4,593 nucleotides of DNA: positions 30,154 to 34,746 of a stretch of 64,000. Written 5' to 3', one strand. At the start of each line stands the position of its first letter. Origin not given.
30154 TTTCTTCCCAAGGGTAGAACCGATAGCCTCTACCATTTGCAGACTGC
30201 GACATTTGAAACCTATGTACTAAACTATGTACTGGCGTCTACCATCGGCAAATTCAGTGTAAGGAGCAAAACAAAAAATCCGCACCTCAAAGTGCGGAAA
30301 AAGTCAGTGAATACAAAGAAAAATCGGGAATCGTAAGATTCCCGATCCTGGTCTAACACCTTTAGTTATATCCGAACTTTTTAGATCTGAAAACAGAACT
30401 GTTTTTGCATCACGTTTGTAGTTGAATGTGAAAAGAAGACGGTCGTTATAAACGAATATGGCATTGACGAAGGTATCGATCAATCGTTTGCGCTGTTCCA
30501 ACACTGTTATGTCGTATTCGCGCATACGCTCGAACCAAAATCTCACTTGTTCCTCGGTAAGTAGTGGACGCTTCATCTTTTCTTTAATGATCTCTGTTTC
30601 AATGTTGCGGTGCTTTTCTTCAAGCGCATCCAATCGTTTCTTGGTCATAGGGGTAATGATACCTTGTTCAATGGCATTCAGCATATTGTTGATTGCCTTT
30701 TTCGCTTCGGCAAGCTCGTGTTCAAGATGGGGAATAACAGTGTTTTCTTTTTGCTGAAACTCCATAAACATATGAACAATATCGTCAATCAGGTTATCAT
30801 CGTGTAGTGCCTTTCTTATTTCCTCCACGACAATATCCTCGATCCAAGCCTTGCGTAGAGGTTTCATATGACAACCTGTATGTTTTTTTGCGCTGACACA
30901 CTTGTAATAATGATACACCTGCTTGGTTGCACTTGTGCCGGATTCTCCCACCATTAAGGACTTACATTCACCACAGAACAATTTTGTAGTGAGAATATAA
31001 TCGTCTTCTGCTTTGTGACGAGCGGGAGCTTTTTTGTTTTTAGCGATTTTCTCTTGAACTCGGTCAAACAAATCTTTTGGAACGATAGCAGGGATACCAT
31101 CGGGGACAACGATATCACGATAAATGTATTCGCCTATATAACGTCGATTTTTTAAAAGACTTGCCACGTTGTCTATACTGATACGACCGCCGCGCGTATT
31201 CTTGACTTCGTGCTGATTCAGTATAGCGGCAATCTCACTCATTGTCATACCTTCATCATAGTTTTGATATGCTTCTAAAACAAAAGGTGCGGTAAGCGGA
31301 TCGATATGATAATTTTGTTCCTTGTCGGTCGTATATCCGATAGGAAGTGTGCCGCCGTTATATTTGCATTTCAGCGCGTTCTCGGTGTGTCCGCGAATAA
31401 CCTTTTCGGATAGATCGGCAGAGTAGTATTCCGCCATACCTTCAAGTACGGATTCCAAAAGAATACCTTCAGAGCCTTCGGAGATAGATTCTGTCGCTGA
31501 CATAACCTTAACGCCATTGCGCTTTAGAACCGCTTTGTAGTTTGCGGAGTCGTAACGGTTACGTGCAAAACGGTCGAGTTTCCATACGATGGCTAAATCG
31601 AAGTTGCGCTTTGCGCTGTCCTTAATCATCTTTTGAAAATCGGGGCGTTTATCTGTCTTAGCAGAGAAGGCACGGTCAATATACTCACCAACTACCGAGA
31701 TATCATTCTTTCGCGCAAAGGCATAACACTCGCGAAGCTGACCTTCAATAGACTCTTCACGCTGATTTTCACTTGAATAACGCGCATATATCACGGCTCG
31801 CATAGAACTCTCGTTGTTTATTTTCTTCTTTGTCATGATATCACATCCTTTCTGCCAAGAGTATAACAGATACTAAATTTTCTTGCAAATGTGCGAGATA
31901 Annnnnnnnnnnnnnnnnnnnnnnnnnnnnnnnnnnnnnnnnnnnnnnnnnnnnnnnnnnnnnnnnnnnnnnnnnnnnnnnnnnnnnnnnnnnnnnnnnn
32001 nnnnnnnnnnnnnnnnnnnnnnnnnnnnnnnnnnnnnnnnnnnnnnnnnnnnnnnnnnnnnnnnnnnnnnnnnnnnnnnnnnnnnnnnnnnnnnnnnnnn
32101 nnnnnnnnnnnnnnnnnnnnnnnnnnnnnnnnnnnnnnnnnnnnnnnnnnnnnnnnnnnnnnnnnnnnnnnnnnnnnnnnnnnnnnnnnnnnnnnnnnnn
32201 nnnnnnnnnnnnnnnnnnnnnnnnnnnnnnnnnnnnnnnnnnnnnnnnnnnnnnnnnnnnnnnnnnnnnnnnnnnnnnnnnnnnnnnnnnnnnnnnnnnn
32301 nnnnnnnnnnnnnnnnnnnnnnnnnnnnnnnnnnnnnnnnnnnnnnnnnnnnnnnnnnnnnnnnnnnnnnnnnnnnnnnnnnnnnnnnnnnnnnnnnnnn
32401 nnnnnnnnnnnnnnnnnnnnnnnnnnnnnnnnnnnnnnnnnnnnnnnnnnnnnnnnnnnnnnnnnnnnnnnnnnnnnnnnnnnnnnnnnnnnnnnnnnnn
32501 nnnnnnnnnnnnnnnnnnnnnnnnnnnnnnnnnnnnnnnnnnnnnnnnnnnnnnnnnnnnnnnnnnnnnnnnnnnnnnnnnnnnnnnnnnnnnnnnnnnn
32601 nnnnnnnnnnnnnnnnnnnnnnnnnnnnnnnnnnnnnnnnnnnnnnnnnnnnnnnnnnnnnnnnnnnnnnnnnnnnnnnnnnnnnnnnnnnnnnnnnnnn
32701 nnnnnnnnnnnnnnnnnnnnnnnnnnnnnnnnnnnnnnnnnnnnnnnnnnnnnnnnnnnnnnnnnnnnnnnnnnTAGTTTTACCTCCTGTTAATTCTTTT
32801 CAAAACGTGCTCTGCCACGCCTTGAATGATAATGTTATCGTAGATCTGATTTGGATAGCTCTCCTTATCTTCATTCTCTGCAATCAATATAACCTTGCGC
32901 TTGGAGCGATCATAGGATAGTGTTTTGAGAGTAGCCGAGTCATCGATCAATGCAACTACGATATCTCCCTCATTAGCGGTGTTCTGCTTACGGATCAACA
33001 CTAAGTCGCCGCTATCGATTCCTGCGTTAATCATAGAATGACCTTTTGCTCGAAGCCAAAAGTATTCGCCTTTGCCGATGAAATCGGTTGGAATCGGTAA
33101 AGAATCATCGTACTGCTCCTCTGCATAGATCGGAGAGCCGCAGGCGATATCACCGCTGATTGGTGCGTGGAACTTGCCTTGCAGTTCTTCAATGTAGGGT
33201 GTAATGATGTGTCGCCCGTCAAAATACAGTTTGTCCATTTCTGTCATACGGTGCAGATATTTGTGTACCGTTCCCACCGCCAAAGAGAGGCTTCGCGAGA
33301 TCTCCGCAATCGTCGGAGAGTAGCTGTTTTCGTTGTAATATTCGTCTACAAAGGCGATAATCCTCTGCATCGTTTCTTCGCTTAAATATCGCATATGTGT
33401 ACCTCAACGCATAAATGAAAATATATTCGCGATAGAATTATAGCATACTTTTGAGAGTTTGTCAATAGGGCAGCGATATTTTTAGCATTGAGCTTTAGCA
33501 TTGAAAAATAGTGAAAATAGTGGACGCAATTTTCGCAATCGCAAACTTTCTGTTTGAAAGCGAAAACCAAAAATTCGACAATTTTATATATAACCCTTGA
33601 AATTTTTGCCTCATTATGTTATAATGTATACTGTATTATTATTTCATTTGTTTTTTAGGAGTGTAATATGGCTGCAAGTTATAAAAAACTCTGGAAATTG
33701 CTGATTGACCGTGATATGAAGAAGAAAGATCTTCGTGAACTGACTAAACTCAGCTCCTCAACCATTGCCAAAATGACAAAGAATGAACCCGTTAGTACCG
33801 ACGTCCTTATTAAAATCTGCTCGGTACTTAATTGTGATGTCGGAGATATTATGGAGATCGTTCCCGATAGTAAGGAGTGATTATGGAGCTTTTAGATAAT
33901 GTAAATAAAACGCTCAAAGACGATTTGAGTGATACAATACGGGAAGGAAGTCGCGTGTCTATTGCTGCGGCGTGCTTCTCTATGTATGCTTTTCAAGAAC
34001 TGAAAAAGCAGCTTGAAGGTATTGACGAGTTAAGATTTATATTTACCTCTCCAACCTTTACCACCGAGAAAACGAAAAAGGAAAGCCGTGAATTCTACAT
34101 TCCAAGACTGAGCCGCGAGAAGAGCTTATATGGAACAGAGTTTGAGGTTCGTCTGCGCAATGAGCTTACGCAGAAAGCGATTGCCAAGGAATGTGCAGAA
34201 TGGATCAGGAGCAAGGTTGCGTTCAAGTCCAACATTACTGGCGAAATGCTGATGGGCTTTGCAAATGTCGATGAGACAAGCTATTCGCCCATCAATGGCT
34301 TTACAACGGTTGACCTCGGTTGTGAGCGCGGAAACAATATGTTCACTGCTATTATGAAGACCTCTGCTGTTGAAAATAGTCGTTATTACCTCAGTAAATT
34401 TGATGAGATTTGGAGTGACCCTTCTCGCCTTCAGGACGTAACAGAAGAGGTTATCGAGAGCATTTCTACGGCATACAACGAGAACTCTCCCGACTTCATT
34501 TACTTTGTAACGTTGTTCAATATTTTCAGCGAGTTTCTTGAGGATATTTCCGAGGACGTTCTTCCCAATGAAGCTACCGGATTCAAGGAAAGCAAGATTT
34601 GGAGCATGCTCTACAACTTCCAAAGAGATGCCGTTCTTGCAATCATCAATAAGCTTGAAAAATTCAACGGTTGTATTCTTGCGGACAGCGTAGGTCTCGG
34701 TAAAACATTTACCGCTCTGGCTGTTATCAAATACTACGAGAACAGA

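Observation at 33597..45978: Controller HTH / SNF2-SLOG helicase / DUF4391 / type III Mod / Res operon as cargo of a mobilizable element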

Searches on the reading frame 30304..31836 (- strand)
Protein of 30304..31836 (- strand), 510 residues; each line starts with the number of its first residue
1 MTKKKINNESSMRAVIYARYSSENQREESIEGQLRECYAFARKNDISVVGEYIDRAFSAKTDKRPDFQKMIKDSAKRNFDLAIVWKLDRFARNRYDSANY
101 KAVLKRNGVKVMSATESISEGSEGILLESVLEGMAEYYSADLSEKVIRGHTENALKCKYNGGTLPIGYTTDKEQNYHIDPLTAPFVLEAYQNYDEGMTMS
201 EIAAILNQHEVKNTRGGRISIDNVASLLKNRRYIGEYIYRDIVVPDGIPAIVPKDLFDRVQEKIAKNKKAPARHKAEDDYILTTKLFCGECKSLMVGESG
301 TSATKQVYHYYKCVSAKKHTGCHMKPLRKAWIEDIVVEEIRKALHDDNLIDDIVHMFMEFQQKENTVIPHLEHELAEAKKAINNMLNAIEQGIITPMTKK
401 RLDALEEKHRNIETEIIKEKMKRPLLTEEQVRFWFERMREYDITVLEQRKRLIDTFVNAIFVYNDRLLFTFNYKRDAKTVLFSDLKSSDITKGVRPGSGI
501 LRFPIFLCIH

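Call 14: search_protein_families(library=pfam, proteins=[window:30304-31836:-], max_evalue=0.001)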
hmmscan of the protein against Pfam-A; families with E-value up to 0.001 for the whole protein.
window:30304-31836:- (510 aa): 3 families
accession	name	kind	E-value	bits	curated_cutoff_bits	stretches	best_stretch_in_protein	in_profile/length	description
PF00239.26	Resolvase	-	4.4e-28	98.6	23.3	1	14-154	1-140/145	Resolvase, N terminal domain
PF07508.19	Recombinase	-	2.3e-14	53.9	21.1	1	182-267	3-102/102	Recombinase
PF13408.12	Zn_ribbon_recom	-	3.1e-12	47.1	25.3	1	282-341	2-58/58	Recombinase zinc beta ribbon domain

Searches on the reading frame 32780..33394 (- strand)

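Call 14: search_protein_families(library=pfam, proteins=[window:32780-33394:-], max_evalue=0.001)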
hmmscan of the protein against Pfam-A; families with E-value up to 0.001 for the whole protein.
window:32780-33394:- (204 aa): 2 families
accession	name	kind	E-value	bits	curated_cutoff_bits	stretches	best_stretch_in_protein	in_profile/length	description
PF00717.28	Peptidase_S24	-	3.3e-25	88.5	23.3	1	78-193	1-114/116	Peptidase S24-like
PF01726.22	LexA_DNA_bind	-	0.00031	20.9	23.7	1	10-50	9-50/65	LexA DNA binding domain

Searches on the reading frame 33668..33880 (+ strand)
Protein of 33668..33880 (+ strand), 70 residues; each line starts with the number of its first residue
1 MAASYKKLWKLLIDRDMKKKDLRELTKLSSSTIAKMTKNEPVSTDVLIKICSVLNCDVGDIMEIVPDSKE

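Call 3: search_protein_families(library=pfam, proteins=[window:33668-33880:+], max_evalue=0.01)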
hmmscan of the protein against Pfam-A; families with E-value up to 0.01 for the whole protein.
window:33668-33880:+ (70 aa): 2 families
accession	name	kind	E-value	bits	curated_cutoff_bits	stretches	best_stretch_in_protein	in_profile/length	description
PF13443.12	HTH_26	-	1.1e-21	77.2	22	1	7-67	1-63/63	Cro/C1-type HTH DNA-binding domain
PF01381.28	HTH_3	-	4.9e-05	23.7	23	1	12-60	5-54/55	Helix-turn-helix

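Call 4: search_protein_families(library=padloc, proteins=[window:33668-33880:+], max_evalue=0.01)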
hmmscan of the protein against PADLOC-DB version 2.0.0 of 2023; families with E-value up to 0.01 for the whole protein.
window:33668-33880:+ (70 aa): 2 families
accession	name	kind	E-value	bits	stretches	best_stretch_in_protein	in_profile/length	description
PDLC02926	HTH_VI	-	0.0053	15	1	14-62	12-61/92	-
PDLC03951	RmrA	-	0.0053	13.8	1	7-66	12-72/400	-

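Call 6: search_protein_families(library=ncbifam, proteins=[window:33668-33880:+], max_evalue=0.1)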
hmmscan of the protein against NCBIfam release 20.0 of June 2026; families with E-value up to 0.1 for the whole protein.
window:33668-33880:+ (70 aa): 3 families
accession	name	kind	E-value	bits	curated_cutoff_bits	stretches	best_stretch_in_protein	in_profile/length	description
NF000090.1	trans_reg_VanU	equivalog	2.2e-27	95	150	1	1-68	1-68/75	glycopeptide resistance transcriptional regulator VanU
NF010465.0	PRK13890.1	equivalog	0.0036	17.4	96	1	7-63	9-66/121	conjugal transfer protein TrbA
NF006015.0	PRK08154.1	subfamily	0.081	12.1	204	1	14-63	41-91/314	anaerobic benzoate catabolism transcriptional regulator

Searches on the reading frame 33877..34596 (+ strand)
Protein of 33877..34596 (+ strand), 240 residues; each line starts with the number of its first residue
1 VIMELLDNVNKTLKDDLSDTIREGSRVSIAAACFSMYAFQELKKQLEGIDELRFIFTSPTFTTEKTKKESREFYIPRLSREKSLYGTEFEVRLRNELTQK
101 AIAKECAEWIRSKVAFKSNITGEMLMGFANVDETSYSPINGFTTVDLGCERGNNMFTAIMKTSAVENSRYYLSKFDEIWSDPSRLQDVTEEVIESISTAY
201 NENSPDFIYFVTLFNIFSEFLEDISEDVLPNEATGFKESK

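Call 58: search_protein_families(library=pfam, proteins=[window:33877-34581:+], max_evalue=10)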
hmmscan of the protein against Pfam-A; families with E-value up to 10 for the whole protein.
window:33877-34581:+ (235 aa): 0 families

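Call 76: search_solved_structures(query=A4, max_evalue=10, show_alignments=2)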
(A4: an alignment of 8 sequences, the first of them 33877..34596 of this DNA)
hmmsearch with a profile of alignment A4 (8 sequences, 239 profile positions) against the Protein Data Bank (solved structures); distinct sequences matched with E-value up to 10: 0.

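Call 79: find_homologous_proteins(query=window:33877-34596:+, max_evalue=0.001)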
Query window:33877-34596:+ (240 aa): 2988 proteins with E <= 0.001 among 3576 candidates; the best 120 are listed.
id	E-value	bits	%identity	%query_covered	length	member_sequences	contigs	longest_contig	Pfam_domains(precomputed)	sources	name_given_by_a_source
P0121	3.8e-150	516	100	99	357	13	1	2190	PF00176.30,PF04851.22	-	-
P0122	8.6e-130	449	87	99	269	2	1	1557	-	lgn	-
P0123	1.5e-124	432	80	99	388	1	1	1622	PF00176.30,PF04851.22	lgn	-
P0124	1.4e-123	429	80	99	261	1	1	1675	-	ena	-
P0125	1.2e-121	423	79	99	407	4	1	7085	PF00176.30,PF04851.22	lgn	-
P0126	1.1e-115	403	73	99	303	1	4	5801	PF00176.30,PF04851.22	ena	-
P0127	1.9e-115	402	77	99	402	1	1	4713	PF00176.30,PF04851.22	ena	-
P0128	2.1e-115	402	75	99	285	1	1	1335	-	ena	-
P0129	2.9e-115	402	75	100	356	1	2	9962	PF00176.30,PF04851.22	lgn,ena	-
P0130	4.5e-115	401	75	100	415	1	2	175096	PF00270.36,PF00176.30,PF04851.22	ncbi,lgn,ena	-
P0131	1.7e-114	399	75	99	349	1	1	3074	-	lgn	-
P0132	1.9e-114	399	74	100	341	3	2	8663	-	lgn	-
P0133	2.0e-114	399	75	99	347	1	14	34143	-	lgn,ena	-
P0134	2.8e-114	399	76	99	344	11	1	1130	PF00176.30,PF04851.22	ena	-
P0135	4.1e-114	398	74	99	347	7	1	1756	-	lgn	-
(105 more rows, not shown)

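Call 86: predict_structure(alignment_id=A5)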
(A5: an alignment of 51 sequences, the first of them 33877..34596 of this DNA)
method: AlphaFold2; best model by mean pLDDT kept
length: 240 residues; sequences in the alignment: 51
mean_pLDDT: 45.0   pTM: 0.35
mean pLDDT of the five models: 45.0, 41.9, 41.7, 39.7, 38.8
residues with pLDDT >= 90: 0; 70-90: 0; 50-70: 89; < 50: 151
segments of 3 or more residues with pLDDT < 50: 1-9, 49-104, 109-111, 113-172, 226-240
pLDDT, mean of each block of 10 residues (from residue 1): 39 59 61 58 53 30 32 29 39 44 48 36 30 37 41 38 44 53 58 54 55 59 44 37
secondary structure, 60 per line:
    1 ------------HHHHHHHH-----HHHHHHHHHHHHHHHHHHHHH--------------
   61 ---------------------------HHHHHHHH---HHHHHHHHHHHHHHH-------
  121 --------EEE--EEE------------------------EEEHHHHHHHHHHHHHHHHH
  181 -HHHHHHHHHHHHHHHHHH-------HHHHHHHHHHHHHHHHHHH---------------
elements in order: H13-20 H26-46 H88-95 H99-113 E129-131 E134-136 E161-163 H164-180 H182-199 H207-225
